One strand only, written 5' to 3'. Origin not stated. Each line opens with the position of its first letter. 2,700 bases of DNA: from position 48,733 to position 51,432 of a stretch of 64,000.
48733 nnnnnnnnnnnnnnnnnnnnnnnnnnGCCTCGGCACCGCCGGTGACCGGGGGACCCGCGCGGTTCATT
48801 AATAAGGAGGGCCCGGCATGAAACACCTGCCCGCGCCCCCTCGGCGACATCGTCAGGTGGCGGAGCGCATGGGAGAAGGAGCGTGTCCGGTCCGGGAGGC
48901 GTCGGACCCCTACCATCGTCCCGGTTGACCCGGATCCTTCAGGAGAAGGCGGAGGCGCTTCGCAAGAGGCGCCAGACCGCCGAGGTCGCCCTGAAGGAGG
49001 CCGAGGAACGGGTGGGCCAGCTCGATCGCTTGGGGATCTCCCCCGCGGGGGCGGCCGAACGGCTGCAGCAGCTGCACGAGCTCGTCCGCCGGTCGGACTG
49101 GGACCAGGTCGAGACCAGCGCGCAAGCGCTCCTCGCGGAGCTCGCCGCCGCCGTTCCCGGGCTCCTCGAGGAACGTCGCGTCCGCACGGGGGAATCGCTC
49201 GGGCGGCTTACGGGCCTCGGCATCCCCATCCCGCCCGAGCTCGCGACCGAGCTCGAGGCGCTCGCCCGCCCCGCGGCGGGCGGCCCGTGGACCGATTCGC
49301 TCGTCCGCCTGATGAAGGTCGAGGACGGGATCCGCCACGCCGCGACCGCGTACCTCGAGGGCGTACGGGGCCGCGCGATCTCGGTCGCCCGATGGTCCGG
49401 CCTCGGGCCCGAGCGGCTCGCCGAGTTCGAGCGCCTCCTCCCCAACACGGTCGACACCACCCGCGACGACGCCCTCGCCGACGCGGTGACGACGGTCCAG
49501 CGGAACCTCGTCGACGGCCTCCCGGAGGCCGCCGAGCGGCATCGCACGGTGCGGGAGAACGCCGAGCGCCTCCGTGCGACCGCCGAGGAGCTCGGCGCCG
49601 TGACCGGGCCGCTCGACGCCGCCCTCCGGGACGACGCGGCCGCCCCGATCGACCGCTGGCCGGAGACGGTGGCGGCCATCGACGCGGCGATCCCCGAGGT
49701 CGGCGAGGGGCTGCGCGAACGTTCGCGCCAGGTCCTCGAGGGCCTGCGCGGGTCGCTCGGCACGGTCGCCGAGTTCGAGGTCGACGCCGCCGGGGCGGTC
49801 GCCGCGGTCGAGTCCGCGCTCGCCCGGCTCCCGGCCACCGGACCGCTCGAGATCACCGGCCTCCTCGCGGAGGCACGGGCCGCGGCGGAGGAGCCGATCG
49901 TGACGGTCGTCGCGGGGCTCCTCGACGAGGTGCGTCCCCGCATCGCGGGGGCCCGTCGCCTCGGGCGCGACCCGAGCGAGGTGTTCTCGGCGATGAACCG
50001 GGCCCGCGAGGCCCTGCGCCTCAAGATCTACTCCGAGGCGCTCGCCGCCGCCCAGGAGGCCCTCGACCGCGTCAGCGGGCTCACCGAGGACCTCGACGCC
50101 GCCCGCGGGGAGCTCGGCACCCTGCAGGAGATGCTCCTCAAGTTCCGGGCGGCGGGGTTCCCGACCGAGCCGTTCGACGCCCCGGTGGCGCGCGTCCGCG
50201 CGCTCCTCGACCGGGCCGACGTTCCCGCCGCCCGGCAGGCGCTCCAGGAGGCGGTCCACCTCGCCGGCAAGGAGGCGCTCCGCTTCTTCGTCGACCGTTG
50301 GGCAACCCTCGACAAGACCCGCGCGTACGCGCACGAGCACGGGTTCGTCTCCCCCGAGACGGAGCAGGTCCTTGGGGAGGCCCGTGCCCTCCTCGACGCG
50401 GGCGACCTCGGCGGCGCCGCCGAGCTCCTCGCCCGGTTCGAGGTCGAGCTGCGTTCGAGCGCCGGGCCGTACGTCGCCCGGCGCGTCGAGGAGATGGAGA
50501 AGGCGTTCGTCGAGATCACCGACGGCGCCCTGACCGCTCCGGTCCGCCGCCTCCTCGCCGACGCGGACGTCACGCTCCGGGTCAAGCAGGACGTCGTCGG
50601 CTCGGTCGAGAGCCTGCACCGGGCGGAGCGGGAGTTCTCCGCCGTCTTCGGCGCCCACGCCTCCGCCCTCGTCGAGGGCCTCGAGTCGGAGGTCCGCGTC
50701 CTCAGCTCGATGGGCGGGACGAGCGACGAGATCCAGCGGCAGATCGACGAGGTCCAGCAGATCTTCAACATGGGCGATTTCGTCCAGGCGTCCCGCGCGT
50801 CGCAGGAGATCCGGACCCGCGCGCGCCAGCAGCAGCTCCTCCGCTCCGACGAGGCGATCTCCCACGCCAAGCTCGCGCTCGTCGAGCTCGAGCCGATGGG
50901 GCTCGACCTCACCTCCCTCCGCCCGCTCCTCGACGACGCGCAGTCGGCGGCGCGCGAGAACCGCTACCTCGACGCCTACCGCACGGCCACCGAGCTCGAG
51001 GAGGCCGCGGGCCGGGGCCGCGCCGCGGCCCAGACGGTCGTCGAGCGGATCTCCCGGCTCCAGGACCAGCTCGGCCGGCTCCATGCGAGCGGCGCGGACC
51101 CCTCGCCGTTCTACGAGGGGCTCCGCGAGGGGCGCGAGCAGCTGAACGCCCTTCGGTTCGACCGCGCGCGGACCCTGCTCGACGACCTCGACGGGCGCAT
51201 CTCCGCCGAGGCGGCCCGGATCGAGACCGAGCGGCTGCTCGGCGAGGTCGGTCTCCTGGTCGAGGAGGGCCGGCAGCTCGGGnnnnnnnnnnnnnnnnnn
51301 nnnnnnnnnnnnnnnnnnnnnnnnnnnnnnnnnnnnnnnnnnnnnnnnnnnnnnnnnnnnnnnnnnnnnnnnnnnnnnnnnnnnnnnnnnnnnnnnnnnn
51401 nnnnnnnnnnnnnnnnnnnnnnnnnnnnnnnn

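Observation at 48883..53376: Giant 1497-aa alpha-helical protein built from a recurring LLD-x-GD...A...LL module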

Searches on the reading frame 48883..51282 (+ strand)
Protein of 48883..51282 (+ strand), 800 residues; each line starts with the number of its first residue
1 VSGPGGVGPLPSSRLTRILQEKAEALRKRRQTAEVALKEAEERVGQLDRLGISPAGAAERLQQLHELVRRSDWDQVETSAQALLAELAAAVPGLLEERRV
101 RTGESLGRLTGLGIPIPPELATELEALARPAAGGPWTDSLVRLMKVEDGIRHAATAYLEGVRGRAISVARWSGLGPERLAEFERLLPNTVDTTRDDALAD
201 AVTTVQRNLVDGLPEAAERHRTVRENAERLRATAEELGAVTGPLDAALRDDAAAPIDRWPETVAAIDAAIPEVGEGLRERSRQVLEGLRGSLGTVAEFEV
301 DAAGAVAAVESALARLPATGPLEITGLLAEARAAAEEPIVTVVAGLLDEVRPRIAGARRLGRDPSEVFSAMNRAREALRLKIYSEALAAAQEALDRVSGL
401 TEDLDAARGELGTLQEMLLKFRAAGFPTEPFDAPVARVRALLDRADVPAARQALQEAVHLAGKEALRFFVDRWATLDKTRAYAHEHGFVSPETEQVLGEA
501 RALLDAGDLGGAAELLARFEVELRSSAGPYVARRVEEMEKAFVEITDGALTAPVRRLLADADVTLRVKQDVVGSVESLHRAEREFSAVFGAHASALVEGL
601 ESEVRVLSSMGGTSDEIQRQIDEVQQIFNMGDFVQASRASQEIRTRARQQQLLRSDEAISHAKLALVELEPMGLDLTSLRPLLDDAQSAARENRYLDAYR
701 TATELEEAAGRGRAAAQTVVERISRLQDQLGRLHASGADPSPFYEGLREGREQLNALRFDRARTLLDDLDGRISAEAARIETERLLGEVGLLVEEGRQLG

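Call 29: predict_structure(alignment_id=A2)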
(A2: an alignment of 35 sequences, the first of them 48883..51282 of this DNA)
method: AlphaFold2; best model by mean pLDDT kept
length: 800 residues; sequences in the alignment: 35
mean_pLDDT: 86.9   pTM: 0.40
mean pLDDT of the five models: 86.9, 85.0, 85.0, 83.8, 83.7
residues with pLDDT >= 90: 462; 70-90: 272; 50-70: 41; < 50: 25
segments of 3 or more residues with pLDDT < 50: 1-12
pLDDT, mean of each block of 10 residues (from residue 1): 38 66 83 92 91 90 92 90 92 92 90 88 89 85 92 90 92 90 86 73 90 90 93 89 93 91 94 91 92 83 91 93 90 87 70 51 50 49 62 76 89 93 91 94 91 94 94 95 93 94 93 94 94 92 83 94 93 94 87 85 88 82 85 81 89 94 92 88 95 94 94 91 92 87 91 91 93 91 89 85
secondary structure, 60 per line:
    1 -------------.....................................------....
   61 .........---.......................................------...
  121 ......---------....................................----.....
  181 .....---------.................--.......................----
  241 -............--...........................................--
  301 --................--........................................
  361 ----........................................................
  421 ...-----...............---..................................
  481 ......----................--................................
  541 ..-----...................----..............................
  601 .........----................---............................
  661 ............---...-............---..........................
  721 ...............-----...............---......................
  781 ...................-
elements in order (helices of 4 or more, strands of 3 or more residues): H14-50 H57-69 H73-111 H118-126 H136-171 H176-185 H195-211 H214-236 H242-253 H256-298 H303-318 H321-360 H365-423 H429-443 H447-486 H491-506 H509-542 H548-566 H571-609 H614-629 H633-672 H680-691 H695-735 H741-755 H759-799

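Call 32: fold_search(model_id=the predicted structure, library=pdb)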
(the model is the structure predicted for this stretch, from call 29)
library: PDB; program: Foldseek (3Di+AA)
matches with E <= 10: 51; with E <= 0.001: 0
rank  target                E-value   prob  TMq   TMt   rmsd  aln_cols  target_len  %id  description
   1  1tr2_A                2.4e-01  0.10  0.09  0.08  46.6       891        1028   14  Crystal structure of human full-length vinculin (residues 1-1066) (released 2005-11-15)
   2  9hhl_e                3.0e-01  0.15  0.11  0.11  39.1       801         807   12  Structure of Dynein-Dynactin-NuMA-LIS1 (released 2025-12-03)
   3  4l6y_B                4.9e-01  0.41  0.15  0.23  19.8       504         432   14  Structure of the microtubule associated protein PRC1 (Protein Regulator of Cytokinesis 1) (released 2013-07-17)
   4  9e23_f                5.3e-01  0.12  0.11  0.08  39.3       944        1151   11  Cryo-EM structure of Pre-Chi dynein tail (released 2025-07-09)
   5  7uni_C                9.1e-01  0.41  0.08  0.23  21.9       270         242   17  De novo designed chlorophyll dimer protein with Zn pheophorbide a methyl ester, SP2-ZnPPaM (released 2023-04-19)
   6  7udm_A                1.4e+00  0.11  0.07  0.16  37.4       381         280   15  Crystal structure of designed helical repeat protein RPB_PLP1_R6 in alternative conformation 1 (with peptide) (released 2023-03-22)
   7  7uni_A                1.7e+00  0.23  0.08  0.22  21.4       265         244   17  De novo designed chlorophyll dimer protein with Zn pheophorbide a methyl ester, SP2-ZnPPaM (released 2023-04-19)
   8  8glt_1                1.9e+00  0.15  0.07  0.20  22.9       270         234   17  Backbone model of de novo-designed chlorophyll-binding nanocage O32-15 (released 2024-03-27)
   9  7uni_B                2.3e+00  0.21  0.08  0.23  21.7       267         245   17  De novo designed chlorophyll dimer protein with Zn pheophorbide a methyl ester, SP2-ZnPPaM (released 2023-04-19)
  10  7udn_A                2.3e+00  0.08  0.07  0.17  38.3       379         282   16  Crystal structure of designed helical repeat protein RPB_PLP1_R6 in alternative conformation 2 (released 2023-03-22)
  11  6f3a_e                2.5e+00  0.07  0.13  0.13  38.6       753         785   12  Cryo-EM structure of a single dynein tail domain bound to dynactin and BICD2N (released 2018-01-17)
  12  7ktt                  2.6e+00  0.04  0.11  0.09  57.0      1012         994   14  Cryogenic electron microscopy model of full-length human metavinculin (released 2021-01-27)
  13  7z8k_e                2.9e+00  0.07  0.12  0.12  35.3       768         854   11  Cytoplasmic dynein (A1) bound to BICDR1 (released 2022-07-27)
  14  9krl                  2.9e+00  0.02  0.07  0.07  60.1       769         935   12  Cryo-EM structure of human ABCC4 (cAMP-bound) (released 2025-09-24)
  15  8sx7                  3.2e+00  0.02  0.09  0.07  53.9       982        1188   10  Bovine multidrug resistance protein 4 (MRP4) bound to DHEA-S in MSP lipid nanodisc (released 2024-01-17)
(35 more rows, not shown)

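Call 95: fold_search(model_id=the predicted structure, library=viral)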
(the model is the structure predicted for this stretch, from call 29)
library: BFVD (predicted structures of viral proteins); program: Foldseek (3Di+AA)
matches with E <= 10: 196; with E <= 0.001: 0
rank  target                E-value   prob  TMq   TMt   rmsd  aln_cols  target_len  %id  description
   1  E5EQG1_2              2.3e-02  0.75  0.14  0.13  69.4       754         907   11  (no name in the UniProt tables at hand)
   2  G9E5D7                3.4e-02  0.23  0.09  0.08  67.0       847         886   14  (no name in the UniProt tables at hand)
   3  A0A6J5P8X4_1          3.4e-02  0.23  0.11  0.10  67.1       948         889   14  Tape measure protein [uncultured Caudovirales phage]
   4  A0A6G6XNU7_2          6.1e-02  0.33  0.11  0.08  78.6       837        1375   10  (no name in the UniProt tables at hand)
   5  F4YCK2                6.1e-02  0.18  0.10  0.09  60.8       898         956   14  (no name in the UniProt tables at hand)
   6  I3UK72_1              1.0e-01  0.33  0.10  0.10  72.9       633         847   13  (no name in the UniProt tables at hand)
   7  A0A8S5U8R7            1.0e-01  0.12  0.09  0.07  38.9      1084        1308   12  Minor tail protein [Siphoviridae sp. ctnMR5]
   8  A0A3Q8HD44            1.1e-01  0.13  0.09  0.07  59.9      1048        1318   12  (no name in the UniProt tables at hand)
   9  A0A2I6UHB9            1.5e-01  0.11  0.08  0.08  53.8       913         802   12  (no name in the UniProt tables at hand)
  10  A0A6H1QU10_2          1.8e-01  0.15  0.10  0.06  67.9       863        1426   13  Viral A-type inclusion protein [Ostreococcus mediterraneus virus 2]
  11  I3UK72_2              2.0e-01  0.28  0.14  0.13  30.4       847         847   12  (no name in the UniProt tables at hand)
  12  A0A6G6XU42            2.3e-01  0.11  0.10  0.09  52.1       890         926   12  (no name in the UniProt tables at hand)
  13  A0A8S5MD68            2.3e-01  0.11  0.09  0.06  43.0       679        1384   12  Minor tail protein [Siphoviridae sp. cti6f5]
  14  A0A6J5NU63            2.3e-01  0.09  0.09  0.07  56.8      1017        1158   14  Bacteriophage lambda, GpH, tail tape measure, N-terminal [uncultured Caudovirales phage]
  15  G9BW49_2              2.8e-01  0.10  0.09  0.09  59.8       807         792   12  (no name in the UniProt tables at hand)
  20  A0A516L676            4.6e-01  0.08  0.10  0.07  51.4      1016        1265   11  (no name in the UniProt tables at hand)
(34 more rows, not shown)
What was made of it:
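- Closest known: Phage tape-measure proteins and other long helical rulers. Same: The top BFVD matches are tape-measure or tail proteins (call 95).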
